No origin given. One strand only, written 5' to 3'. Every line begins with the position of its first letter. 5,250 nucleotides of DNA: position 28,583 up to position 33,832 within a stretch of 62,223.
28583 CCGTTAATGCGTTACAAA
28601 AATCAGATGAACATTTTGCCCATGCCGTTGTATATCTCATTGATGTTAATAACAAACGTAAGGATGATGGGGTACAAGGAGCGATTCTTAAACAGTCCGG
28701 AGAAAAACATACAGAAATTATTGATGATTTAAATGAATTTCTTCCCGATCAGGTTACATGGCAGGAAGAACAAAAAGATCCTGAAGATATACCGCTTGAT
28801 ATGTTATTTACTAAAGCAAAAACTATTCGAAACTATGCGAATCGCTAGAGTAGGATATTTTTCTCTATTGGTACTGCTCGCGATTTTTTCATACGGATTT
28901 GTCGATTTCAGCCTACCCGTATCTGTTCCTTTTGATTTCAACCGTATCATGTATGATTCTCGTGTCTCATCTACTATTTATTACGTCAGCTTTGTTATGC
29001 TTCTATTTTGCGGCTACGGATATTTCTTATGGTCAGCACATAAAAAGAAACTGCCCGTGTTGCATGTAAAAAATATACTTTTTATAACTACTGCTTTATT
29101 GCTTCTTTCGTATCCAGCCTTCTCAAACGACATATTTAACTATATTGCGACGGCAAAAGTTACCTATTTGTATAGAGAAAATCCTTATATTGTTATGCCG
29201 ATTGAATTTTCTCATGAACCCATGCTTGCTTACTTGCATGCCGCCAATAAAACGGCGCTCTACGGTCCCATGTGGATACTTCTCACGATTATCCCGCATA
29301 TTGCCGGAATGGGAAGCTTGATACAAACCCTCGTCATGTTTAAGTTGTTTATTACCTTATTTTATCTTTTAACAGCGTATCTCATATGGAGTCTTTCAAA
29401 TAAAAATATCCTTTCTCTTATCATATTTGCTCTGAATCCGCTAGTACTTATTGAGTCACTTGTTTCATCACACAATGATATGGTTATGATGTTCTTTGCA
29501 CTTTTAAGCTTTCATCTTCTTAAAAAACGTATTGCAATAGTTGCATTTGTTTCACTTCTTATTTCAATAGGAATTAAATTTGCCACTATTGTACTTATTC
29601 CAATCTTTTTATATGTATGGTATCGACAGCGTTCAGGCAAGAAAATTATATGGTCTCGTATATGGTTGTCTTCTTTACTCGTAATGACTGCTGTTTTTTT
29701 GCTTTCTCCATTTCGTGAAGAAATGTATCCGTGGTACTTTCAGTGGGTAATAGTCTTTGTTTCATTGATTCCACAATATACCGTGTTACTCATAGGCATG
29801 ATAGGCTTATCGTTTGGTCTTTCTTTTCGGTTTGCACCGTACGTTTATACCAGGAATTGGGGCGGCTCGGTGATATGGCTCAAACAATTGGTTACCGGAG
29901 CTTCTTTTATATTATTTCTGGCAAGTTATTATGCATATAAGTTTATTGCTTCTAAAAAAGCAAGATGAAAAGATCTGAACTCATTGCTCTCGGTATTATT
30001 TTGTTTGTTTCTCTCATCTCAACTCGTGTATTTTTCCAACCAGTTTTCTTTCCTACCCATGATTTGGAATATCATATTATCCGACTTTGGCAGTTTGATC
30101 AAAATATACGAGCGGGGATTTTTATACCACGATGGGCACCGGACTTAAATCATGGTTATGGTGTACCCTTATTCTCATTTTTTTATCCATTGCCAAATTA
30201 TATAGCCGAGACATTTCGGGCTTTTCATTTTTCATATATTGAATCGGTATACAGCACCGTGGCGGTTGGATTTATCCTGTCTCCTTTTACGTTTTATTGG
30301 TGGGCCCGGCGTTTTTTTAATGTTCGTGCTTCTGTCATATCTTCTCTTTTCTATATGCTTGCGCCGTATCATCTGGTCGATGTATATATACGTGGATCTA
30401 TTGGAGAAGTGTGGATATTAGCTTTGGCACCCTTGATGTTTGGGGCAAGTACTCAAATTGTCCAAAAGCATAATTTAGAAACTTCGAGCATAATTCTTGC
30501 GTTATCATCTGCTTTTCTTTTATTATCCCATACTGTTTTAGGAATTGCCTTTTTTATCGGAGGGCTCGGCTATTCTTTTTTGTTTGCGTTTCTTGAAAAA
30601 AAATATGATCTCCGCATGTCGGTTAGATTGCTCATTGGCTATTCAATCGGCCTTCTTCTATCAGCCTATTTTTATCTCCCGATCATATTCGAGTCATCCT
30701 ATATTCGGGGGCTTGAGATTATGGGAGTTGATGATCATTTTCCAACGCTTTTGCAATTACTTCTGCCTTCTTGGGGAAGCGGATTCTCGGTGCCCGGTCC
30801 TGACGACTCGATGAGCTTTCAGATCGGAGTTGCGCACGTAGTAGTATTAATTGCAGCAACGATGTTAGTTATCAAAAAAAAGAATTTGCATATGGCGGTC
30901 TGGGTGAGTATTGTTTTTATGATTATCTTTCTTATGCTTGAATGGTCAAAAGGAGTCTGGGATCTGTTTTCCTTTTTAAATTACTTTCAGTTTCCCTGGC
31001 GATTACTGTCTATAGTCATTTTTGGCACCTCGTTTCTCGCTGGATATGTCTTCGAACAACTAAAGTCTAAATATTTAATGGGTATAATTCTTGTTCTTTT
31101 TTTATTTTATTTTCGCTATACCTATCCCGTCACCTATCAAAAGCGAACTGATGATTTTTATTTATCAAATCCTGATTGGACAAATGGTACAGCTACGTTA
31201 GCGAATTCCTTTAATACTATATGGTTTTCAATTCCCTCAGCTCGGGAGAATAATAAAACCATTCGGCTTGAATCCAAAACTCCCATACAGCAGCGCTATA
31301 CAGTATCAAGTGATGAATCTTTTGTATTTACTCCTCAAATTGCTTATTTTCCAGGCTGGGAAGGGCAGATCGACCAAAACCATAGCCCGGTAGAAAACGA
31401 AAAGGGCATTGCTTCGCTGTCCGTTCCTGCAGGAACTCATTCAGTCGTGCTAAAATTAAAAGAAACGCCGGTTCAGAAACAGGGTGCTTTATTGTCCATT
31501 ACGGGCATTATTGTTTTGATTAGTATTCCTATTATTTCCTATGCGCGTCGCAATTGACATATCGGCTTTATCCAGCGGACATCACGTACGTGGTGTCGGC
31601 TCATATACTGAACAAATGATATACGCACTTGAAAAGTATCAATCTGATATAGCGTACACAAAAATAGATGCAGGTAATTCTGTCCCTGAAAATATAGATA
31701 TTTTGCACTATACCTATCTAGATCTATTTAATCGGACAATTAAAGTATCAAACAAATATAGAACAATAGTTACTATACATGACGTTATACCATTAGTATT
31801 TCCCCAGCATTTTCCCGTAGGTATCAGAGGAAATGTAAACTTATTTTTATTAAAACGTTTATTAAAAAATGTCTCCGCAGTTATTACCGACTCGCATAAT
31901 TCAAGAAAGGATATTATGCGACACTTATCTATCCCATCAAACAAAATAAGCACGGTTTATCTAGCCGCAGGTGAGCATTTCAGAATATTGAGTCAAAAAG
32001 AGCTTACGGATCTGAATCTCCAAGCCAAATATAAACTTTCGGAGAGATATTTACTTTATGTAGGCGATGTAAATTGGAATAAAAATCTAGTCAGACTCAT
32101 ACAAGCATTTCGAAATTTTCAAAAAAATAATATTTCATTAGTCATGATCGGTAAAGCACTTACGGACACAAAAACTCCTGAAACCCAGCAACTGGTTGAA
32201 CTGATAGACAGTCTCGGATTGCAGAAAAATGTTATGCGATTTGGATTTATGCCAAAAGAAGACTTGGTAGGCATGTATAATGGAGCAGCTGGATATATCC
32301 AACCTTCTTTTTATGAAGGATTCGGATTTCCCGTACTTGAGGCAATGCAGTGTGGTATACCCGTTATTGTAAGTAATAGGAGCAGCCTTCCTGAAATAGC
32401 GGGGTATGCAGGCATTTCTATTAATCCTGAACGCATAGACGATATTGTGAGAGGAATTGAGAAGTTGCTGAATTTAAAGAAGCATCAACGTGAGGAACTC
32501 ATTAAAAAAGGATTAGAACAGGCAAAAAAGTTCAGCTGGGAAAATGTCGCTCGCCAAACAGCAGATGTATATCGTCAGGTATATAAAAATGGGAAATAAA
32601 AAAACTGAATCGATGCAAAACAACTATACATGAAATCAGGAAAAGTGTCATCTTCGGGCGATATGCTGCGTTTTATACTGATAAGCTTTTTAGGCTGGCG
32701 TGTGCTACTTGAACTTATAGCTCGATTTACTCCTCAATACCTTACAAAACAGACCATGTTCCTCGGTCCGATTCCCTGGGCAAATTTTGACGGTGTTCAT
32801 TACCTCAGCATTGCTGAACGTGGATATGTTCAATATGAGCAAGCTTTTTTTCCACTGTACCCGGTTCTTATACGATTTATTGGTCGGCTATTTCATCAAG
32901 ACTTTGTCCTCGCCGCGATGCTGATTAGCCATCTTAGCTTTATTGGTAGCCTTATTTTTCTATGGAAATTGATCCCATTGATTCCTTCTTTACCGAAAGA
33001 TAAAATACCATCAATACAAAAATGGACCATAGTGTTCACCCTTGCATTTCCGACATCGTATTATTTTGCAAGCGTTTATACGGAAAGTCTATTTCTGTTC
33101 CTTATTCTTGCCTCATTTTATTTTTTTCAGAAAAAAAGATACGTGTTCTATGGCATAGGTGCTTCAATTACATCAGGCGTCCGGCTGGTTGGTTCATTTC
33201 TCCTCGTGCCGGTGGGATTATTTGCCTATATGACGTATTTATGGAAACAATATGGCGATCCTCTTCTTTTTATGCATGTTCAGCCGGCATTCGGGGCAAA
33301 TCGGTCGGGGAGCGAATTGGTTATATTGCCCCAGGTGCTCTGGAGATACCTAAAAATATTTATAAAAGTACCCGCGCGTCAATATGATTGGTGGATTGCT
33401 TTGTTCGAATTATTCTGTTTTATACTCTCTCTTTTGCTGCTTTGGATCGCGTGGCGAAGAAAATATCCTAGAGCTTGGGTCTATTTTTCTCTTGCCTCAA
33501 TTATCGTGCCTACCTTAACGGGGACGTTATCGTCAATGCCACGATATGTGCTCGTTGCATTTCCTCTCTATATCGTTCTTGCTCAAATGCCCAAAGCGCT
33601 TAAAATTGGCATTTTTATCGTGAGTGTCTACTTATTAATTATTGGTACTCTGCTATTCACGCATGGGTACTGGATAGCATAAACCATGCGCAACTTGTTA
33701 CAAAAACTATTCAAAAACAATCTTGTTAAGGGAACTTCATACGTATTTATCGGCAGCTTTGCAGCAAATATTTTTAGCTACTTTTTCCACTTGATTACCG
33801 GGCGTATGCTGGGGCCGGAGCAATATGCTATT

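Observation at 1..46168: Nineteen GT-C-fold membrane glycosyltransferase genes from at least 7 families packed into ~46 kb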

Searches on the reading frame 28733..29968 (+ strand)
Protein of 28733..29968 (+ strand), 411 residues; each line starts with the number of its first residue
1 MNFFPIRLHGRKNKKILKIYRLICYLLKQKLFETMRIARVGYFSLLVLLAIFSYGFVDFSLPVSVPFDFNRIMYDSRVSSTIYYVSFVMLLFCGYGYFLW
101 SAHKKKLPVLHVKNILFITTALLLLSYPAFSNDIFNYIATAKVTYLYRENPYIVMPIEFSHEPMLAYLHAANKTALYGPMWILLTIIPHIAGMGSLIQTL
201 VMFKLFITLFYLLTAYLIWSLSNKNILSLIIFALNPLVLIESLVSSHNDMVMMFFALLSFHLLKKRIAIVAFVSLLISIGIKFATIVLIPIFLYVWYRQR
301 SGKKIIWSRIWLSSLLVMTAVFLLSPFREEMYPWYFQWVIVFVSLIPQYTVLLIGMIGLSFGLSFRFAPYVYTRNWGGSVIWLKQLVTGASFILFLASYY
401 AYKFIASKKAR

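Call 5: search_protein_families(library=pfam, max_evalue=0.01, proteins=[window:28733-29968:+])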
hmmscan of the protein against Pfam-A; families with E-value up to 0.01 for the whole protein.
window:28733-29968:+ (411 aa): 0 families

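Call 13: search_protein_families(library=ncbifam, max_evalue=1, proteins=[window:28733-29968:+])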
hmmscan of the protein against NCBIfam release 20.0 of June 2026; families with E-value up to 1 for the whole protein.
window:28733-29968:+ (411 aa): 1 family
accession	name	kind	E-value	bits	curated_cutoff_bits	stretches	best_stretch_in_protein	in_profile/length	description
TIGR03459.1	crt_membr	equivalog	4.5e-10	39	439.4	1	78-303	45-273/470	alpha-(1->6)-mannopyranosyltransferase A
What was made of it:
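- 28733..29968 (+): MptA/MptB-like (GT87-type) GT-C. NCBIfam TIGR03459 4.5e-10, far below the equivalog cut-off (call 13).
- Checked: MptA-like: 28733-29968 hits TIGR03459 at 4.5e-10 (call 13).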

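Call 14: search_protein_families(library=pfam, max_evalue=10, proteins=[window:28733-29968:+])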
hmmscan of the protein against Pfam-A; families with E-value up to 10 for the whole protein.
window:28733-29968:+ (411 aa): 0 families

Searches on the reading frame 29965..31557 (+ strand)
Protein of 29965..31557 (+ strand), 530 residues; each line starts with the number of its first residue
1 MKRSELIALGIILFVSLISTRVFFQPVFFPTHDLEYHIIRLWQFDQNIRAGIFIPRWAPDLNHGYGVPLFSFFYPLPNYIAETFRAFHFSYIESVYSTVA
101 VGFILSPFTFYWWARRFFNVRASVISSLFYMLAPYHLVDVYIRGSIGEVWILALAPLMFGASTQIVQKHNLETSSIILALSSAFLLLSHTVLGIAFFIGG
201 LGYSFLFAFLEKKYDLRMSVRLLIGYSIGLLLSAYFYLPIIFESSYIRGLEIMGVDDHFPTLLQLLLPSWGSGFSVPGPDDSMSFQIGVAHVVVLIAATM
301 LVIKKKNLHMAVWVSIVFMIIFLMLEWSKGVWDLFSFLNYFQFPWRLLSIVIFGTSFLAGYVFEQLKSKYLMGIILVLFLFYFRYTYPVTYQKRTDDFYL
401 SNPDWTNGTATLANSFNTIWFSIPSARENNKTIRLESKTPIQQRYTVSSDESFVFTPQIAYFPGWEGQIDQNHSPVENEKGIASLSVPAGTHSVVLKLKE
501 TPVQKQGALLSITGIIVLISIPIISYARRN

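Call 5: search_protein_families(library=pfam, max_evalue=0.01, proteins=[window:29965-31557:+])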
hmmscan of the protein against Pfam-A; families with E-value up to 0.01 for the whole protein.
window:29965-31557:+ (530 aa): 1 family
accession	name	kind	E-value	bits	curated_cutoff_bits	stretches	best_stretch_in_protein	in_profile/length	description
PF10131.15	PTPS_related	-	6.1e-07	28.7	26.4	1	71-381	2-302/621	6-pyruvoyl-tetrahydropterin synthase related domain; membrane protein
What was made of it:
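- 29965..31557 (+): PTPS_related GT-C. Pfam PF10131 28.7 bits (call 5).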

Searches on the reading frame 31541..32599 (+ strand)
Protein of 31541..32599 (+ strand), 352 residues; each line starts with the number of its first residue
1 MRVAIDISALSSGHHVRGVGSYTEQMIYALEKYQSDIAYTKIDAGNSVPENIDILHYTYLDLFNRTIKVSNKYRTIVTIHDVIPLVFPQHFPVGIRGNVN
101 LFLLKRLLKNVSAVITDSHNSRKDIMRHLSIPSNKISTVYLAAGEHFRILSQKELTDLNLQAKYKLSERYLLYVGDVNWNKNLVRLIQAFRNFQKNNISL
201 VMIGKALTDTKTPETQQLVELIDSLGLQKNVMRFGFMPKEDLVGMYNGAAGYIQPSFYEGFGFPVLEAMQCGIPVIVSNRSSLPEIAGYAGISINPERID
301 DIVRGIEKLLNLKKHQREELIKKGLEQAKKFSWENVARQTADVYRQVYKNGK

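Call 6: search_protein_families(library=pfam, max_evalue=0.01, proteins=[window:31541-32599:+])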
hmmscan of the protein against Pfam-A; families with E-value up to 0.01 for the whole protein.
window:31541-32599:+ (352 aa): 6 families
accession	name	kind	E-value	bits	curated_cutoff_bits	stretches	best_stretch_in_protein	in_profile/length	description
PF00534.26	Glycos_transf_1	-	4.9e-35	121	26.4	1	167-324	14-169/172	Glycosyl transferases group 1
PF13692.12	Glyco_trans_1_4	-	9.5e-24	84.7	27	1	169-311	2-141/142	Glycosyl transferases group 1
PF20706.3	GT4-conflict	-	9.6e-09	35.1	26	1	186-283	217-316/385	Family 4 Glycosyltransferase in conflict systems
PF13439.12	Glyco_transf_4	-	2e-07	31.7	28.5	1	50-140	71-163/170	Glycosyltransferase Family 4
PF13524.12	Glyco_trans_1_2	-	0.0011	19.3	25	1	230-340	28-142/144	Glycosyl transferase-like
PF13579.12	Glyco_trans_4_4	-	0.0034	18.2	29.7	0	72-140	94-156/158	Glycosyl transferase 4-like domain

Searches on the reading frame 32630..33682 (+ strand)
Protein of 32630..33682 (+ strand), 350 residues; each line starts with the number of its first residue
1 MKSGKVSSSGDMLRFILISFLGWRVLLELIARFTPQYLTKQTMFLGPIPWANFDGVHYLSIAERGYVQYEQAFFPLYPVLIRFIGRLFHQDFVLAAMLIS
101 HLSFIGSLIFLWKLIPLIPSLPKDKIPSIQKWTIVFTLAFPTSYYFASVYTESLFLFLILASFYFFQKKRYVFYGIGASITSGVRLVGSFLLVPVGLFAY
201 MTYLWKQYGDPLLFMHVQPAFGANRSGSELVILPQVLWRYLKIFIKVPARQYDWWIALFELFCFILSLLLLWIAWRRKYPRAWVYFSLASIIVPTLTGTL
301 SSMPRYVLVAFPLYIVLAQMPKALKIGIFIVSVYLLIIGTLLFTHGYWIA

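Call 5: search_protein_families(library=pfam, max_evalue=0.01, proteins=[window:32630-33682:+])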
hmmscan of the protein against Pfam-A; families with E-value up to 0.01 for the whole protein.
window:32630-33682:+ (350 aa): 0 families

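Call 13: search_protein_families(library=ncbifam, max_evalue=1, proteins=[window:32630-33682:+])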
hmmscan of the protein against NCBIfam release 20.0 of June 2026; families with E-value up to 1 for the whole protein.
window:32630-33682:+ (350 aa): 0 families

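Call 14: search_protein_families(library=pfam, max_evalue=10, proteins=[window:32630-33682:+])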
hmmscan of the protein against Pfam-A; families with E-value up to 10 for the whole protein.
window:32630-33682:+ (350 aa): 0 families
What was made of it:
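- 32630..33682 (+): PIG-V/Gpi18-like (GT76-type) GT-C. No direct Pfam hit (calls 5, 14).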

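Call 31: find_homologous_proteins(query=window:32630-33682:+, max_evalue=0.00001)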
Query window:32630-33682:+ (350 aa): 2933 proteins with E <= 0.00001 among 8000 candidates; the best 120 are listed.
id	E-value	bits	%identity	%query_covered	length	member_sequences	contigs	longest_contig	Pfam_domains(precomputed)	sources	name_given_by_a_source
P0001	4.2e-224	762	100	100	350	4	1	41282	-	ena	-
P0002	6.4e-151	521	69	100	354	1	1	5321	-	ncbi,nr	ncbi:hypothetical protein HY469_05105 [Candidatus Roizmanbacteria bacterium]|nr:hypothetical protein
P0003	5.0e-143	495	67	100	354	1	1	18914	-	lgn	-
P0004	2.5e-122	427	55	98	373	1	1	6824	-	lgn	-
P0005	1.3e-115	405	56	97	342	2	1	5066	-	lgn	-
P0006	1.3e-115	405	56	100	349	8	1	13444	-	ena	-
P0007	6.0e-115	403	55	96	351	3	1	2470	-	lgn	-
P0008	2.3e-111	391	57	97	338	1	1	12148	PF04188.19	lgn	-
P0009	1.0e-109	386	53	100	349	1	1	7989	-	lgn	-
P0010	2.8e-109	384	55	97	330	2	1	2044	-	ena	-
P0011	4.1e-109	384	54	97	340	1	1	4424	-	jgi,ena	-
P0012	8.0e-107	376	55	97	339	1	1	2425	-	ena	-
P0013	1.5e-106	375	56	96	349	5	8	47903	-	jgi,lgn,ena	-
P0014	6.9e-106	373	79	61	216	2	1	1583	PF04188.19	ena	-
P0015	1.8e-105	372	54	97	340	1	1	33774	-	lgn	-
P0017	3.5e-104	367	53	97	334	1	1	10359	PF04188.19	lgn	-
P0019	5.8e-104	367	54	97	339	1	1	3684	PF04188.19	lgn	-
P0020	9.3e-104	366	55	97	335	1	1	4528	PF04188.19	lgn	-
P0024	1.8e-101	358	52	97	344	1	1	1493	PF04188.19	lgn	-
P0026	1.4e-99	352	51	97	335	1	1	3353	PF04188.19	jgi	jgi:hypothetical protein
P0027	4.1e-99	351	52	97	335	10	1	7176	PF04188.19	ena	-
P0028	6.5e-99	350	53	97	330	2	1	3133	PF04188.19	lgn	-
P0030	2.7e-97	345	54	96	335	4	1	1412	PF04188.19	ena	-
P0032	1.7e-95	339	47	97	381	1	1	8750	PF09594.17,PF04188.19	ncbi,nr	ncbi:hypothetical protein ISS85_04475 [Candidatus Microgenomates bacterium]|nr:hypothetical protein 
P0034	6.4e-95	337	46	97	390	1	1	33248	PF09594.17,PF26314.1,PF04188.19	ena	-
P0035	4.0e-94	334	53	97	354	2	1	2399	PF04188.19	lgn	-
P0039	1.5e-91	326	51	97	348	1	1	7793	PF04188.19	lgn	-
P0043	1.8e-85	306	44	97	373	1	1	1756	PF04188.19,PF13231.13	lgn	-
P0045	1.0e-83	300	46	89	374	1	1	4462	PF04188.19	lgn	-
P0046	2.3e-82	295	44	97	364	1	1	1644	PF04188.19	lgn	-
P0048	9.0e-82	294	47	97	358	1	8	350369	PF04188.19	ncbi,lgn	-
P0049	2.3e-81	292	44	94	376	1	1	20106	PF04188.19,PF13231.13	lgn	-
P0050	1.5e-80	290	43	94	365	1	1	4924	PF04188.19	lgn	-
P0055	1.8e-79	286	44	94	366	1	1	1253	PF04188.19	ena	-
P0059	2.7e-78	282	42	90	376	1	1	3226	PF04188.19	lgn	-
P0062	1.0e-77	280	45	97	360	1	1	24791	PF04188.19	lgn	-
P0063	2.0e-77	279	45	96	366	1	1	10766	PF04188.19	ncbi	ncbi:MAG: mannosyltransferase family protein [Patescibacteria group bacterium]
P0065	3.3e-77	279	44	97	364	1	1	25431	PF04188.19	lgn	-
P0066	4.4e-77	278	42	96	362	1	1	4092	PF04188.19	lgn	-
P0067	5.5e-77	278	42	97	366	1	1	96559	PF04188.19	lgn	-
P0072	1.5e-76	276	42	96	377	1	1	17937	PF04188.19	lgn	-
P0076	2.7e-76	276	41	88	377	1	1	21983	PF04188.19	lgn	-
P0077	2.8e-76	275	42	98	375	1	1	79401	PF04188.19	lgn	-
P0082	8.4e-76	274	44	97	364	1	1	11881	PF04188.19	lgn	-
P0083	9.8e-76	274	40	94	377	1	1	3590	PF04188.19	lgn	-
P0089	2.7e-75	272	44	97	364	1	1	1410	PF04188.19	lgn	-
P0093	4.6e-75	271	41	94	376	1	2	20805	PF04188.19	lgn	-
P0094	7.4e-75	271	44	89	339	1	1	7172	PF04188.19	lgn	-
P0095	9.8e-75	270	44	94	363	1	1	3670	PF04188.19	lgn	-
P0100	1.9e-74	269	43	96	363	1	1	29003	PF04188.19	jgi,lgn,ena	-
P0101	4.0e-74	268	43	96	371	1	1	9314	PF04188.19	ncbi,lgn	ncbi:MAG: mannosyltransferase family protein [Candidatus Levyibacteriota bacterium]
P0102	4.2e-74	268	43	84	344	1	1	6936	PF04188.19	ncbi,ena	-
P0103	5.3e-74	268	44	97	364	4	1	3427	PF04188.19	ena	-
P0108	2.9e-73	266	40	94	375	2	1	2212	PF04188.19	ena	-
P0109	3.3e-73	265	44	86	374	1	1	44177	PF04188.19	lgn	-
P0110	3.4e-73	265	45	88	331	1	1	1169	PF04188.19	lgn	-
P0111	3.5e-73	265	42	94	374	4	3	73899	PF04188.19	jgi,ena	-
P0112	3.8e-73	265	44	97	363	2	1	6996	PF04188.19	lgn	-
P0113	3.9e-73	265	43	94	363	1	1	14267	PF04188.19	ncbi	-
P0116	9.5e-73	264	43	96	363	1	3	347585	PF04188.19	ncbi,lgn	-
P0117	1.1e-72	264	45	97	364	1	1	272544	PF04188.19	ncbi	ncbi:MAG: mannosyltransferase family protein [Candidatus Gottesmanbacteria bacterium]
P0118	1.1e-72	264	45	97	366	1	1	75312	PF04188.19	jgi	jgi:hypothetical protein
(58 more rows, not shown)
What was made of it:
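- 32630..33682 (+): Homologs 40-57% identical carry PF04188 and are named Gpi18-like mannosyltransferase (call 31).
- On PIG-V/Gpi18 (PF04188, GT76): Many homologs 40-57% identical to it have precomputed PF04188 hits (call 31).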
